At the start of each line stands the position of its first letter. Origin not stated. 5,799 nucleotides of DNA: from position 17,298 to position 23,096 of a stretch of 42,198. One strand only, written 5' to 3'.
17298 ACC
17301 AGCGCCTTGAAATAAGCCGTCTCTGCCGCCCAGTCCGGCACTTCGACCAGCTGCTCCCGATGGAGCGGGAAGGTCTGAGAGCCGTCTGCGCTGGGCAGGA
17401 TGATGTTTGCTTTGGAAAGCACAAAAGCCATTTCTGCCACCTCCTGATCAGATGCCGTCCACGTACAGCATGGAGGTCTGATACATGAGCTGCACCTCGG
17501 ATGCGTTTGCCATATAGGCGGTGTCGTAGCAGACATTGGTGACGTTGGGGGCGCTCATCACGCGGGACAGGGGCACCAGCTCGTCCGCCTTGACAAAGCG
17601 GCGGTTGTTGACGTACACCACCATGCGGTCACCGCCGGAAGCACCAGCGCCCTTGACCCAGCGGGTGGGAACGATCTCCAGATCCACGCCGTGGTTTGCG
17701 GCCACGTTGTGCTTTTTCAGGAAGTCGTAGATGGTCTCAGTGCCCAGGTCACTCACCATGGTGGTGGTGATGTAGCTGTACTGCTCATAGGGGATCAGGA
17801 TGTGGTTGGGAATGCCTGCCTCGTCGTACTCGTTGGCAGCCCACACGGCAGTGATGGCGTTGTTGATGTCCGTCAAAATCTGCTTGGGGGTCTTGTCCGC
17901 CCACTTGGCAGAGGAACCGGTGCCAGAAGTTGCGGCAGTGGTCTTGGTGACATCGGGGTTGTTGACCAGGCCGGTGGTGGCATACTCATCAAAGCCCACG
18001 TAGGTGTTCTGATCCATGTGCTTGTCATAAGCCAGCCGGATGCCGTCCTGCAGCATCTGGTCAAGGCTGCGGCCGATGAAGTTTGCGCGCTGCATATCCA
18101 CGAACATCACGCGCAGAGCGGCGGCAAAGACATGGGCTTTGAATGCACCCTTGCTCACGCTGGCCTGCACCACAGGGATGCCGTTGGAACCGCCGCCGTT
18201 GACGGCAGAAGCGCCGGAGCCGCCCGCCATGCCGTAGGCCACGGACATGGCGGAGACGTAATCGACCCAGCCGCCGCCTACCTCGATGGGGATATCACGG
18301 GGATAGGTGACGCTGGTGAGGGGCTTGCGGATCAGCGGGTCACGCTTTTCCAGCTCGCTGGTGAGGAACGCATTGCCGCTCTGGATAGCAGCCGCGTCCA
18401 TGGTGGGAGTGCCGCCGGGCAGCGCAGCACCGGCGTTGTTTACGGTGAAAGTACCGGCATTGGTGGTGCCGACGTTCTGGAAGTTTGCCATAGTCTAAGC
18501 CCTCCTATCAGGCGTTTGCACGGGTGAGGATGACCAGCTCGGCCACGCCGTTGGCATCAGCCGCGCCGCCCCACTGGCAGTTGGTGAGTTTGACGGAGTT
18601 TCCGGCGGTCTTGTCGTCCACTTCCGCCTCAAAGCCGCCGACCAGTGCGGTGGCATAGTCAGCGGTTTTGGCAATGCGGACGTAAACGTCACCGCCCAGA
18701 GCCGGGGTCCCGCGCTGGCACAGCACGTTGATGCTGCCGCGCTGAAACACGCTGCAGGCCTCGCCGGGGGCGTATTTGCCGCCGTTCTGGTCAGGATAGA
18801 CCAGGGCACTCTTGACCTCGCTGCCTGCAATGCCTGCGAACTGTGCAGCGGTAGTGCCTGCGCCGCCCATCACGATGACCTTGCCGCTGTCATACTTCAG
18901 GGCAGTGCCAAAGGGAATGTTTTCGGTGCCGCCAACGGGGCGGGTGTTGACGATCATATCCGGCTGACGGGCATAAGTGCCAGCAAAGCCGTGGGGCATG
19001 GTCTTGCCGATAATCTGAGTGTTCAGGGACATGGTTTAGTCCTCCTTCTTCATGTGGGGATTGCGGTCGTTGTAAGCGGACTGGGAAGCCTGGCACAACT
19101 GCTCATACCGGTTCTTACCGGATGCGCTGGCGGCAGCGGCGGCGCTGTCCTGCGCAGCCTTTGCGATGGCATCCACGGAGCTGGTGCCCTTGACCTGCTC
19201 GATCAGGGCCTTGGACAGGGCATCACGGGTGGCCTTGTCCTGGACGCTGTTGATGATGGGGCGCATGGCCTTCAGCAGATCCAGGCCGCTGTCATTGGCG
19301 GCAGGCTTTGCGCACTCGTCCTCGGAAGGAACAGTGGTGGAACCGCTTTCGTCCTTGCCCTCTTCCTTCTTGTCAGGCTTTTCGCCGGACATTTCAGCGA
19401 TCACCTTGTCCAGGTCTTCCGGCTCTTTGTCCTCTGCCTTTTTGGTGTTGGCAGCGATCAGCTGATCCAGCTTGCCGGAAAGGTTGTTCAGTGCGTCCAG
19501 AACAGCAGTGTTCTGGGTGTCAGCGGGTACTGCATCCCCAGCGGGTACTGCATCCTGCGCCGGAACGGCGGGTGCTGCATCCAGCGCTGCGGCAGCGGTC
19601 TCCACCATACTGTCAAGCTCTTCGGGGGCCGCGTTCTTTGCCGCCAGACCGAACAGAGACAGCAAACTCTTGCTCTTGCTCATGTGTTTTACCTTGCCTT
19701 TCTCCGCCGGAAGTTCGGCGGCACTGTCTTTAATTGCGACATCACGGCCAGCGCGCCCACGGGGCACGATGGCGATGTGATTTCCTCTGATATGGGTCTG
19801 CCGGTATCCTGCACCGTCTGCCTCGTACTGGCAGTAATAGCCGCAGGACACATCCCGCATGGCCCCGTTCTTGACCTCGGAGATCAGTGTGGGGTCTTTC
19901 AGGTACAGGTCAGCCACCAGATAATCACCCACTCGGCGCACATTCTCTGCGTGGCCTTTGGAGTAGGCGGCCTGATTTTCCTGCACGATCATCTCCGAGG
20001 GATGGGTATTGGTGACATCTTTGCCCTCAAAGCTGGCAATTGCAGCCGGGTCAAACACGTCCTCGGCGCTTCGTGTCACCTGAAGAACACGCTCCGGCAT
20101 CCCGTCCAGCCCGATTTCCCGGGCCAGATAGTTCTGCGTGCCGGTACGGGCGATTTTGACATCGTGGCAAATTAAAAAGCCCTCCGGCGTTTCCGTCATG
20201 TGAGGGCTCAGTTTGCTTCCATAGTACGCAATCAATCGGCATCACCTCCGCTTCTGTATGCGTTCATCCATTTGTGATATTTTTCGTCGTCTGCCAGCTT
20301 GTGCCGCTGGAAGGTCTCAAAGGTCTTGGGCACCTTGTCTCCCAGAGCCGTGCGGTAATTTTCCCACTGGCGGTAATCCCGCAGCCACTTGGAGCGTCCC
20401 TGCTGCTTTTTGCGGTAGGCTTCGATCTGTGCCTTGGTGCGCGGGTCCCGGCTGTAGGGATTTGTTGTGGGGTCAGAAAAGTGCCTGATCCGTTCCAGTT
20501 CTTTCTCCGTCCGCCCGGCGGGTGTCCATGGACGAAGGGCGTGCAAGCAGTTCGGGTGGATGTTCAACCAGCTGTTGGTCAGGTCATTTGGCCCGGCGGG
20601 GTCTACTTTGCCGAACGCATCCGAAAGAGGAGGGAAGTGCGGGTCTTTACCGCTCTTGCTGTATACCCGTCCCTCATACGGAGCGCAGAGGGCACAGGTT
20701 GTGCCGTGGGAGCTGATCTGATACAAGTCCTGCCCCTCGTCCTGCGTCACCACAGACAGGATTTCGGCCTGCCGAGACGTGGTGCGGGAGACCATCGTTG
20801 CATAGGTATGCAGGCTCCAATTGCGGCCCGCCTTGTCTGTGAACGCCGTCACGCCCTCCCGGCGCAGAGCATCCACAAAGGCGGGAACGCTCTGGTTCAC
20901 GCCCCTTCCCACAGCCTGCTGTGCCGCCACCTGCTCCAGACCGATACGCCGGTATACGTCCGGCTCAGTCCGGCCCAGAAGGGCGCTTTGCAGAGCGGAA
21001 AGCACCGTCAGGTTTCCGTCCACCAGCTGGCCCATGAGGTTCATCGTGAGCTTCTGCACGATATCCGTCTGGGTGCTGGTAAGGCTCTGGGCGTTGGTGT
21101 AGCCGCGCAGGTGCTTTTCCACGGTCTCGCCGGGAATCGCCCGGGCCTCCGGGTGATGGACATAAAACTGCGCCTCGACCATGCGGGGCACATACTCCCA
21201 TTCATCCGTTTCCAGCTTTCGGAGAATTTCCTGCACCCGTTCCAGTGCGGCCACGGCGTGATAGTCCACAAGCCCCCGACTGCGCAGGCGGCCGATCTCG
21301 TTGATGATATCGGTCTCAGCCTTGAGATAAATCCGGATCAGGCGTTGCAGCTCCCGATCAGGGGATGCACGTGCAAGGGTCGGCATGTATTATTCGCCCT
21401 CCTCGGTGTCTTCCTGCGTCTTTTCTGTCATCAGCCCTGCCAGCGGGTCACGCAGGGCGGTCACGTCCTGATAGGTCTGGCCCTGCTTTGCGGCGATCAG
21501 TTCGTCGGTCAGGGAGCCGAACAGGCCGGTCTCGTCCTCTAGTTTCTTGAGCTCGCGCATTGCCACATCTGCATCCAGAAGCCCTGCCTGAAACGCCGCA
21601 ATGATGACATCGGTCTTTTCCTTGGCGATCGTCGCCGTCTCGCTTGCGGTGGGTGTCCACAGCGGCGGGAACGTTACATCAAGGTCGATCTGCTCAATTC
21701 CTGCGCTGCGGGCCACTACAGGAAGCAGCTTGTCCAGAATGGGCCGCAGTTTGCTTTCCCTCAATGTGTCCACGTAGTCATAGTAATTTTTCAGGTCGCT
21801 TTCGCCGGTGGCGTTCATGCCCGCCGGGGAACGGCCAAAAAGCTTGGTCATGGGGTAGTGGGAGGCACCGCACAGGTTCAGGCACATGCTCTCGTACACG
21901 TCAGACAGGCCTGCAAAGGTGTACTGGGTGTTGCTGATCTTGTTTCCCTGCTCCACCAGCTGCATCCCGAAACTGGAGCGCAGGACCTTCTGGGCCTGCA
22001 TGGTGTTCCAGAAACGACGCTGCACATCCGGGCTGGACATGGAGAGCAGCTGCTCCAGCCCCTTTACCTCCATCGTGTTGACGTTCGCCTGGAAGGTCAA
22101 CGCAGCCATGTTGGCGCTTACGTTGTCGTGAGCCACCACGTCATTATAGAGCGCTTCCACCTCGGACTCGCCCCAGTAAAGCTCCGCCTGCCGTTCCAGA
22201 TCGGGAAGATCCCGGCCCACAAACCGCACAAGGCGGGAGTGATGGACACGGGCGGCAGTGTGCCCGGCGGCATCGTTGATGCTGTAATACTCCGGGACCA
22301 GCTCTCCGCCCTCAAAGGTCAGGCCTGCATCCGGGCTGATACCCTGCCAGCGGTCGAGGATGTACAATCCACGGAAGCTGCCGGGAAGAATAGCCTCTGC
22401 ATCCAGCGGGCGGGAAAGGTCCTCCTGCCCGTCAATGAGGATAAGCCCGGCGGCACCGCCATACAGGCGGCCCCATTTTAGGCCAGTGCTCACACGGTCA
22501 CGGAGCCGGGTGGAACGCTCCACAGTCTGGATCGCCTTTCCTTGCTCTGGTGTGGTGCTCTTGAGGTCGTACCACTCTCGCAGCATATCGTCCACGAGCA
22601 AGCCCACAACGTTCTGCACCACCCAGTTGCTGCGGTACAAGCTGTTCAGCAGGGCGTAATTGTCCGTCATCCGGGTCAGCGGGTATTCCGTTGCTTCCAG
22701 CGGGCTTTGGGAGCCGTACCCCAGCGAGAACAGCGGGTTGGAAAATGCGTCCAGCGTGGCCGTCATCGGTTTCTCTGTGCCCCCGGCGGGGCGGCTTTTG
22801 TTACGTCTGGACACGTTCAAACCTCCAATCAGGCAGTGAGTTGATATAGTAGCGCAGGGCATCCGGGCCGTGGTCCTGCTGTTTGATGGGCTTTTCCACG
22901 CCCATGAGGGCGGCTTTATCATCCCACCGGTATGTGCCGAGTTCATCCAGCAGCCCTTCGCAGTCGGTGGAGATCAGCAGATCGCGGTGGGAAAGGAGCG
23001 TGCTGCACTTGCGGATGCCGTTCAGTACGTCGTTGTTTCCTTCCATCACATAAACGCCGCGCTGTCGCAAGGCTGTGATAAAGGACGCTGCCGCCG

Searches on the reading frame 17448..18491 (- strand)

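Call 67: search_protein_families(library=phrogs, proteins=[window:17448-18491:-], max_evalue=0.00001)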
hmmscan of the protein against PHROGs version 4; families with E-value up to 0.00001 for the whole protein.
window:17448-18491:- (347 aa): 1 family
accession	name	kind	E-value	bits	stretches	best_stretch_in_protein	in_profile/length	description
phrog_264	-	head and packaging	5.9e-69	233.5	1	29-347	17-321/321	major head protein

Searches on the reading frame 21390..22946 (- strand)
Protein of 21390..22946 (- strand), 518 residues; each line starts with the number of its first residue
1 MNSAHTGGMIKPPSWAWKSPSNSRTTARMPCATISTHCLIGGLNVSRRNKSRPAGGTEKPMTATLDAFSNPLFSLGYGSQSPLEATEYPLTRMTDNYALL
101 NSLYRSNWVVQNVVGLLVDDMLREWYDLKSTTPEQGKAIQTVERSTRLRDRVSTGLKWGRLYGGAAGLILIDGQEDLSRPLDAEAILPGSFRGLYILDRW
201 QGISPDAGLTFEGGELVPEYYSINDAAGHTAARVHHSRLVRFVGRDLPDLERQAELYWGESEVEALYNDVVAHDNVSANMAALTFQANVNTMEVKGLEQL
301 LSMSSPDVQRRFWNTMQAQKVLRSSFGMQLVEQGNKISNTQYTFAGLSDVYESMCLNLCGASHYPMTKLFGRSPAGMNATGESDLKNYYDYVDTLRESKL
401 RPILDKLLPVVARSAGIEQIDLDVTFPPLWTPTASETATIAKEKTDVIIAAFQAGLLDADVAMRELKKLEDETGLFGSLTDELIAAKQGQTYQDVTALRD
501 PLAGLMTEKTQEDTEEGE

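Call 67: search_protein_families(library=phrogs, proteins=[window:21390-22946:-], max_evalue=0.00001)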
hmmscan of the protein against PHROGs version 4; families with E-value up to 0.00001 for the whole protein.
window:21390-22946:- (518 aa): 7 families
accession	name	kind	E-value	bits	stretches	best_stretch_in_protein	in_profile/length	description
phrog_146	-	head and packaging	7.3e-109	366.2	1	53-491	13-445/587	portal protein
phrog_12751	-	unknown function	4.3e-38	132.1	1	253-507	5-258/283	-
phrog_15528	-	head and packaging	1.8e-37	130.2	1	101-445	67-422/794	portal protein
phrog_15615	-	head and packaging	1.1e-29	104.2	1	84-261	21-193/194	virion structural protein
phrog_4660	-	head and packaging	5.8e-18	65.6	1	106-504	119-512/765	minor head protein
phrog_30637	-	unknown function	1.8e-17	63.5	1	233-466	4-237/1119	-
phrog_220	-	head and packaging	7.6e-10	38.4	1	234-409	199-374/1338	minor head protein and DNA pilot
